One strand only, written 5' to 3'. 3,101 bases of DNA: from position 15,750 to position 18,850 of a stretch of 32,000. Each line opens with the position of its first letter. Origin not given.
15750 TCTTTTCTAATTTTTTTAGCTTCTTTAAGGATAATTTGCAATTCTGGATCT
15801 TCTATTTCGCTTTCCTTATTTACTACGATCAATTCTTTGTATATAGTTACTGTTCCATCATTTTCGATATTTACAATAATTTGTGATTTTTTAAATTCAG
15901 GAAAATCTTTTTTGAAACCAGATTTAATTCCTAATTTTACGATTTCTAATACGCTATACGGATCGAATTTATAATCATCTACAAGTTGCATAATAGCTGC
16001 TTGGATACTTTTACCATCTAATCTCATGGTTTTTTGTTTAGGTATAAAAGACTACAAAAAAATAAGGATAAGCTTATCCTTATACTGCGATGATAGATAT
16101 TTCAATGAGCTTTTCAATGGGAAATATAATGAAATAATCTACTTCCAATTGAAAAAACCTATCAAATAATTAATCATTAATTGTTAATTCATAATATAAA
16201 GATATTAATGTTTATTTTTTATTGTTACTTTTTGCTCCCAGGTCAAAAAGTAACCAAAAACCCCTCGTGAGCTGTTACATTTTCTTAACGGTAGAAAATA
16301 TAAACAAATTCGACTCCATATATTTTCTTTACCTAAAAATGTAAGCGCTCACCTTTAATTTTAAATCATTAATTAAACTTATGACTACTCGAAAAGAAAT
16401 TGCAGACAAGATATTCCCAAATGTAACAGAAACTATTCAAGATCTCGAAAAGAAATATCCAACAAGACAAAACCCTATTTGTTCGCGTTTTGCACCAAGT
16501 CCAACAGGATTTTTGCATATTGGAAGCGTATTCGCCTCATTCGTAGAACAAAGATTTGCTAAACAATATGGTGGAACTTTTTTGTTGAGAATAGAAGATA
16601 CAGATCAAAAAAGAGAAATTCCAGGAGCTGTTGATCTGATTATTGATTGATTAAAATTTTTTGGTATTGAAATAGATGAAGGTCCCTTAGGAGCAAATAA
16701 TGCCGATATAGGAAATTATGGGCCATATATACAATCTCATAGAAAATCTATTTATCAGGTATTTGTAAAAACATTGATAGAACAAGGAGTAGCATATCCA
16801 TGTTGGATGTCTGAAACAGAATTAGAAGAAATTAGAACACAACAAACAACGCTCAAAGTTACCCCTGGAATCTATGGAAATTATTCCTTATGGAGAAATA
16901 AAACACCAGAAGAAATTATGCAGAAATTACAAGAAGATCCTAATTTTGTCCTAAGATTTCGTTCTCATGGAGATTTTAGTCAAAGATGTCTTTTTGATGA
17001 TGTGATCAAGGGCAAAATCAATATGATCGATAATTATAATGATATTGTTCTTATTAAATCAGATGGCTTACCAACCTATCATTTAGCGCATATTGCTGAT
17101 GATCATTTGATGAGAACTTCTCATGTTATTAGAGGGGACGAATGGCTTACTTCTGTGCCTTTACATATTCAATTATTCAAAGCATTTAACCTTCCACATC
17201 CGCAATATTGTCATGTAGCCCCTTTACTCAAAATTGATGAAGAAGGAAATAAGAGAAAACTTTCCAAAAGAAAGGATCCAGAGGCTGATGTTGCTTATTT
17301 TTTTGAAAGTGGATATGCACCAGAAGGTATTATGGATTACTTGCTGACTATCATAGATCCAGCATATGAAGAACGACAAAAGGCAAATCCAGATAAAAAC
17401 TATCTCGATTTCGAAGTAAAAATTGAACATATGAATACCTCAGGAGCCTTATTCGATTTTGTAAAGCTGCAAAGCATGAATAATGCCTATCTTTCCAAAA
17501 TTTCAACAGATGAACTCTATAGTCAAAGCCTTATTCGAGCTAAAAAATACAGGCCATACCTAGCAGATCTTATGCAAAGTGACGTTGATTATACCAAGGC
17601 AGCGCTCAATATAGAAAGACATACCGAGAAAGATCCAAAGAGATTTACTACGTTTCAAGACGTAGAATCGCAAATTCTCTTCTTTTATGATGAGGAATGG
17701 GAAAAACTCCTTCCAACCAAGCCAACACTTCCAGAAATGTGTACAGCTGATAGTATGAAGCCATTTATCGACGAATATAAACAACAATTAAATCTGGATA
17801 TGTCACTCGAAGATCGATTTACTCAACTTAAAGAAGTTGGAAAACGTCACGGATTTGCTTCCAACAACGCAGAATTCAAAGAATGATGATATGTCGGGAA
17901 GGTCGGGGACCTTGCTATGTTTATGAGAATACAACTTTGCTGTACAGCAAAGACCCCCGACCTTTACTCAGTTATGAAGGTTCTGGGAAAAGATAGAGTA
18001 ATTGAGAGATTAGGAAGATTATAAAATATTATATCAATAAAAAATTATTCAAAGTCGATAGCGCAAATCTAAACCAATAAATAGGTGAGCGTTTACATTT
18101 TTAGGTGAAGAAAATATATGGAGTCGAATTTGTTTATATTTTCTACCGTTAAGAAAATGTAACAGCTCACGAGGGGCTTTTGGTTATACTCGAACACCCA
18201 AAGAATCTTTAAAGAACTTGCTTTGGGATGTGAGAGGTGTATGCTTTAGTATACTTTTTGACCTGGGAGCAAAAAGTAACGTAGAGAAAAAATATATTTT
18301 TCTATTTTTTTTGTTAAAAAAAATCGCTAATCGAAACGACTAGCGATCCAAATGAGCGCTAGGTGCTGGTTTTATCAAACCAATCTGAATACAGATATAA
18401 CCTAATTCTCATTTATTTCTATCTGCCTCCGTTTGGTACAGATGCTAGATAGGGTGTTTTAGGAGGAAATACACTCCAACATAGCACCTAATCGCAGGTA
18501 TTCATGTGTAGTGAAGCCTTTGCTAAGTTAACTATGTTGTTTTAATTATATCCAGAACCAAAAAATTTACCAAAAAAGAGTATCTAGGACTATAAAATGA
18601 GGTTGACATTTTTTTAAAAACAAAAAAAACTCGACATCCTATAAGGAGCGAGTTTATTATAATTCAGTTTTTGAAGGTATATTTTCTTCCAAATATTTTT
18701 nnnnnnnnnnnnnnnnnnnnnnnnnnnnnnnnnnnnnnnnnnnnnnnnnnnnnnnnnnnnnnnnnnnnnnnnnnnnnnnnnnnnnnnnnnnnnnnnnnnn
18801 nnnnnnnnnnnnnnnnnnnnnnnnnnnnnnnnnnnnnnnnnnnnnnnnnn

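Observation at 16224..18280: A ~131-nt inverted repeat brackets the essential gltX gene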

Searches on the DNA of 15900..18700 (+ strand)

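Call 7: search_rna_families(source=window, start=15900, end=18700, threshold=evalue, max_evalue=10)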
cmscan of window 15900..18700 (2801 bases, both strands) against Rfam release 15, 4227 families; matches with E-value up to 10: 11.
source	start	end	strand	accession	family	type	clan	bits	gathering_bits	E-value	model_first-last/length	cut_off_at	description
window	18290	18451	-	RF04310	nqrA-II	Cis-reg;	-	33.6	55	0.0056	1-174/174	no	nqrA-II ncRNA motif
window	17003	17121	+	RF02321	TtnuHACA14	Gene; snRNA; snoRNA; HACA-box;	-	22.7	100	1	1-133/133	no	Tetrahymena snoRNA TtnuHACA14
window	16997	17058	-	RF02764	Ysr190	Gene; sRNA;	-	19.6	66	9.8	1-102/102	no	Yersinia sRNA 190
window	18311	18420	-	RF01228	snoR111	Gene; snRNA; snoRNA; HACA-box;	-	19.3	38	4.1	1-128/128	no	Small nucleolar RNA snoR111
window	16337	16426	-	RF01233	snoU109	Gene; snRNA; snoRNA; HACA-box;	-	19.1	43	8.8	1-134/134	no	Small nucleolar RNA U109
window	16968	17076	+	RF04192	carA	Cis-reg;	-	18.8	100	1.6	1-202/202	no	carA ncRNA motif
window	17454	17503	-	RF03886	mir-1993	Gene; miRNA;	-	18.7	82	2.6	1-69/69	no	mir-1993 microRNA precursor family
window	16100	16167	-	RF02508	Atu_Ti4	Gene; sRNA;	-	17.9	40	2.6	24-91/107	no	Rhizobiales sRNA Atu_Ti4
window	17496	17581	-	RF00724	mir-282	Gene; miRNA;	-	17.9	55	7.2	1-92/92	no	mir-282 microRNA precursor family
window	18294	18423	-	RF02060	STnc410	Gene; sRNA;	-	17.5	50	1.1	1-158/158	no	Enterobacterial sRNA STnc410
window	18600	18659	+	RF02450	ncr1175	Gene; sRNA;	-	16.9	60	9.5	1-110/110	no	Bacillus sRNA ncr1175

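Call 71: search_rna_families(source=window, start=18280, end=18680, threshold=evalue, max_evalue=1, show_alignments=2)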
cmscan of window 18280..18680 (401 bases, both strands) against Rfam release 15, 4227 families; matches with E-value up to 1: 4.
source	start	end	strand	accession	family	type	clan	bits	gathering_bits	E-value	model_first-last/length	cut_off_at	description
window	18290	18451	-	RF04310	nqrA-II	Cis-reg;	-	33.6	55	0.0008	1-174/174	no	nqrA-II ncRNA motif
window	18311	18420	-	RF01228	snoR111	Gene; snRNA; snoRNA; HACA-box;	-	19.3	38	0.58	1-128/128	no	Small nucleolar RNA snoR111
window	18294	18423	-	RF02060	STnc410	Gene; sRNA;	-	17.5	50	0.15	1-158/158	no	Enterobacterial sRNA STnc410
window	18316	18361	-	RF02399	NsiR1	Gene; sRNA;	-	17.3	39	0.57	1-60/60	no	Nitrogen stress-induced RNA 1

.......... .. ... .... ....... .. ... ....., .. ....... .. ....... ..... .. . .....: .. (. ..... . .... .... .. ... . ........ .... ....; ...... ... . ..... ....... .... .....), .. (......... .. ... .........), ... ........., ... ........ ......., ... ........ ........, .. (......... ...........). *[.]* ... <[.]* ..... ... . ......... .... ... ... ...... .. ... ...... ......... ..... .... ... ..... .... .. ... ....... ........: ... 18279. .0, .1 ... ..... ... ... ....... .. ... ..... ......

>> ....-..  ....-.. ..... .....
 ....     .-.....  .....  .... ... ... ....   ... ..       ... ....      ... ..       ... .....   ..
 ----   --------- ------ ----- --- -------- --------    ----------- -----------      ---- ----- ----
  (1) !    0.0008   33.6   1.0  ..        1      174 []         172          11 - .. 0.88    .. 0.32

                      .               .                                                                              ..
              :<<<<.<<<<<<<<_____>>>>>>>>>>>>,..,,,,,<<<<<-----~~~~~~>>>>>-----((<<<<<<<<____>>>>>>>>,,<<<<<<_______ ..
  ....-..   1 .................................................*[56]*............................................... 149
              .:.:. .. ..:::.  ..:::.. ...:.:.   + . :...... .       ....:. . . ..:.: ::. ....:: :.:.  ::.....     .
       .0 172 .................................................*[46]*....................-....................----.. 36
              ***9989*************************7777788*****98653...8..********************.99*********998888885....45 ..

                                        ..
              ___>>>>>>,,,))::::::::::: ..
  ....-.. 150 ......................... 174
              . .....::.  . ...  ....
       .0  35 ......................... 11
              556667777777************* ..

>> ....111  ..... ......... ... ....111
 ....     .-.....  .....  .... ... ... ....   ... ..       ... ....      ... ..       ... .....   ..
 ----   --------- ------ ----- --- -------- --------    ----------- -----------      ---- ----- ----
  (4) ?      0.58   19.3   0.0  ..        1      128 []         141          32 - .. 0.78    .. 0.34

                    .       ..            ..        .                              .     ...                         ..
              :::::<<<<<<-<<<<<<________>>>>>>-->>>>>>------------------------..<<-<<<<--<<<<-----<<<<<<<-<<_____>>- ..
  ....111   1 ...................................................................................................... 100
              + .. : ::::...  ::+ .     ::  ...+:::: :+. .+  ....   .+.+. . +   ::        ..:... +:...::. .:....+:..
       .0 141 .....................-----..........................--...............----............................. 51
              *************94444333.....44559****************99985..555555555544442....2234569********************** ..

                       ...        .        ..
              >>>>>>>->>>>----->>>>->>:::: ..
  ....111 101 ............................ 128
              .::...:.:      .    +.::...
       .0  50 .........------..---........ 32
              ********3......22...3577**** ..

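Call 79: build_rna_model(alignment_id=A1)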
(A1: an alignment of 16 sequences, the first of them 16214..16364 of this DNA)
Model R1 built from alignment A1 (16 sequences, 238 columns); structure: RNAalifold consensus.
model positions 151; base pairs 40; branch points 1; effective number of sequences 1.21; information 0.591 bits per position. Calibrated on 0.2 Mb of random sequence (short: E-values are rough).
structure used (alignment columns):
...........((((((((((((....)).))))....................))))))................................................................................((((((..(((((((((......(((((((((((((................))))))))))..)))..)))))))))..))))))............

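Call 80: search_with_rna_model(model_id=R1, sources=[window, L128, L129, L130, L106, L073, L026, L045, L046, L058, L002, L025, L088, L008, L049, L052, L062, L076, L092, L114, L118, L119, L120, L121, L122, L123], max_evalue=1)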
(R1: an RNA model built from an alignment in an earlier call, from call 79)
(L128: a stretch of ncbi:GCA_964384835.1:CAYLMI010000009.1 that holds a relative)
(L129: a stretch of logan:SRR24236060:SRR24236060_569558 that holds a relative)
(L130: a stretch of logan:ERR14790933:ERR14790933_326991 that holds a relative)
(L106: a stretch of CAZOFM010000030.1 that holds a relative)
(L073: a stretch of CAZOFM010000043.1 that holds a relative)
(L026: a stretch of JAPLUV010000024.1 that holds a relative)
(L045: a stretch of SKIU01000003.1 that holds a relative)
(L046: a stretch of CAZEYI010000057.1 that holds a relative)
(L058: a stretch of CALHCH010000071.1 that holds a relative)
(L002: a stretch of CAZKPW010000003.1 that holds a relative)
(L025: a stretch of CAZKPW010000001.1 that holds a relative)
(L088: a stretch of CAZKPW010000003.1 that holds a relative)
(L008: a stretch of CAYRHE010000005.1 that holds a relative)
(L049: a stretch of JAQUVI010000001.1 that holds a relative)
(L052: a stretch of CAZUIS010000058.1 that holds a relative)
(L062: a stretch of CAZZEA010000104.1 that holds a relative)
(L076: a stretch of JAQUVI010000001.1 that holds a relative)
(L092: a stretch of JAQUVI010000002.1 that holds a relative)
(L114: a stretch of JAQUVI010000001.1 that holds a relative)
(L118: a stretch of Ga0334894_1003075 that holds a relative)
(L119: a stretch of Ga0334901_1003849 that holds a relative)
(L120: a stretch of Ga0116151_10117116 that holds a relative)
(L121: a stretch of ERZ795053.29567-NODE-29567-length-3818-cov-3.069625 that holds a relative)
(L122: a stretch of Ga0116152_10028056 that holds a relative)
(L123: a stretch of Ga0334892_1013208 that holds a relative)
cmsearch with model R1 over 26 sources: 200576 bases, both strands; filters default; matches with E-value up to 1: 69.
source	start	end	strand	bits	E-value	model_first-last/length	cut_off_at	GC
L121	998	1148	-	182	4e-42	1-151/151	no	0.34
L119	8617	8767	+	181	6.9e-42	1-151/151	no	0.32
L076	607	757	+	180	1.3e-41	1-151/151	no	0.36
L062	2604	2754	-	179.4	1.7e-41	1-151/151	no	0.34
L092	2858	3008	+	179.2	1.9e-41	1-151/151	no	0.33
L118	1173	1323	-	179.2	1.9e-41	1-151/151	no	0.33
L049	2831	2981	-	179.1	2e-41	1-151/151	no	0.36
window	16214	16364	+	177.1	6.4e-41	1-151/151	no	0.3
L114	7433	7583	-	176.4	9.4e-41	1-151/151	no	0.36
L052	958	1108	+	172.9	6.7e-40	1-151/151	no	0.35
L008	2755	2947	-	167.3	1.7e-38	1-151/151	no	0.35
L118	7140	7332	-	163.9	1.1e-37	1-151/151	no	0.32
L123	1890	2082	+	163.9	1.1e-37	1-151/151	no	0.32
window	18073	18290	-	153.4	4.3e-35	1-151/151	no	0.35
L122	1247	1417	+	152.5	7.2e-35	1-151/151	no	0.39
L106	1910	2057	+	147.3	1.3e-33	1-151/151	no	0.32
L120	716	863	+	144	8.9e-33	1-151/151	no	0.32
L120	1333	1473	+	94.5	1.3e-20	1-99/151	3'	0.37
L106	1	98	+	92.4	4.2e-20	54-151/151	5'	0.33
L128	11336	11486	+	61.3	1.8e-12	1-151/151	no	0.25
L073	7537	7600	+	53.6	1.4e-10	1-67/151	3'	0.36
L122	1308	1451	-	35.8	3.4e-06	1-151/151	no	0.35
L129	9271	9308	+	33.3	1.3e-05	1-38/151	3'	0.37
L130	3103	3139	+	32.5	2.2e-05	1-37/151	3'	0.35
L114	7412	7542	+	32.2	2.5e-05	1-151/151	no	0.34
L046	5830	5894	-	30.4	6.9e-05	1-151/151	no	0.26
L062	2589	2713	+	30.3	7.5e-05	1-151/151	no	0.33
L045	3056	3122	+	28.8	0.00018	1-53/151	3'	0.33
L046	5844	5936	+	27.2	0.00043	1-151/151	no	0.41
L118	1153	1282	+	27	0.00048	1-151/151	no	0.31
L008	2739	2864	+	26.8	0.00056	1-151/151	no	0.32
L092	2911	2996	-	26.6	0.00059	54-139/151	no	0.33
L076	660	745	-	26.3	0.00071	54-139/151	no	0.37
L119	8670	8755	-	26.2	0.00077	54-139/151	no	0.34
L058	3770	3864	-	25.7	0.001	1-151/151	no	0.46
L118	7152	7237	+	25.3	0.0013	54-139/151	no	0.31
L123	1985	2070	-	25.3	0.0013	54-139/151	no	0.31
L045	3015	3106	-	24.7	0.0017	1-151/151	no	0.39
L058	3814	3885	+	24.6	0.0019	1-151/151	no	0.32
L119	8598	8667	-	23.1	0.0045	1-151/151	no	0.27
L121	1098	1164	+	22.6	0.006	1-151/151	no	0.27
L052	1011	1096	-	22.4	0.0064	54-139/151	no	0.33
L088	4254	4368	-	22.4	0.0066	1-151/151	no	0.48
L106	1962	2043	-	22.2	0.0073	56-137/151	no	0.35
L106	3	84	-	22.2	0.0073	56-137/151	no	0.35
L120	754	883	-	22.1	0.0076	1-151/151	no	0.31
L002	6394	6541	+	20.7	0.017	1-151/151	no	0.45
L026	4580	4695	-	19.9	0.026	1-151/151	no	0.55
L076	587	657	-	19.4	0.035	1-151/151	no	0.25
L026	4645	4736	+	19.1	0.041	1-151/151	no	0.38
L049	2931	3000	+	19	0.044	1-151/151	no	0.29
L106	180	272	-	18.9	0.047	1-151/151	no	0.37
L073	7516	7587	-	18.7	0.052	1-151/151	no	0.26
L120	1321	1383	-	18.4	0.062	1-151/151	no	0.3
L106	5072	5128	-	18.3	0.068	69-124/151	no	0.28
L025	5055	5125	+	18.2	0.069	1-151/151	no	0.54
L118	7282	7364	+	18.2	0.071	1-151/151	no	0.34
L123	1858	1940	-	18.2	0.071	1-151/151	no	0.34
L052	940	1008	-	17.9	0.082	1-151/151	no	0.3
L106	1896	1960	-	17.7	0.092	1-151/151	no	0.34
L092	2847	2908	-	17.1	0.13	1-151/151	no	0.34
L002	6280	6444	-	16.7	0.17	1-151/151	no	0.51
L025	4972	5105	-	15.9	0.26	1-151/151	no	0.46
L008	2897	2976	+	15.8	0.27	1-151/151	no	0.31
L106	1846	1896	+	14.9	0.47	1-151/151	no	0.25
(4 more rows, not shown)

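Call 81: search_dna_similar(query=window:16214-16364:+, collection=phages, mode=distant, max_evalue=0.01)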
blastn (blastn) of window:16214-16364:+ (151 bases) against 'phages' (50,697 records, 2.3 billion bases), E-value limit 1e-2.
No match.

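Call 82: search_dna_similar(query=window:16214-16364:+, collection=plasmids, mode=distant, max_evalue=0.01)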
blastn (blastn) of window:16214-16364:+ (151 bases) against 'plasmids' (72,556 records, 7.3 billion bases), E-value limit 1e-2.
No match.
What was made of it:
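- Tried and rejected: The phage and plasmid collections gave no match to the 151-nt element (calls 81, 82).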
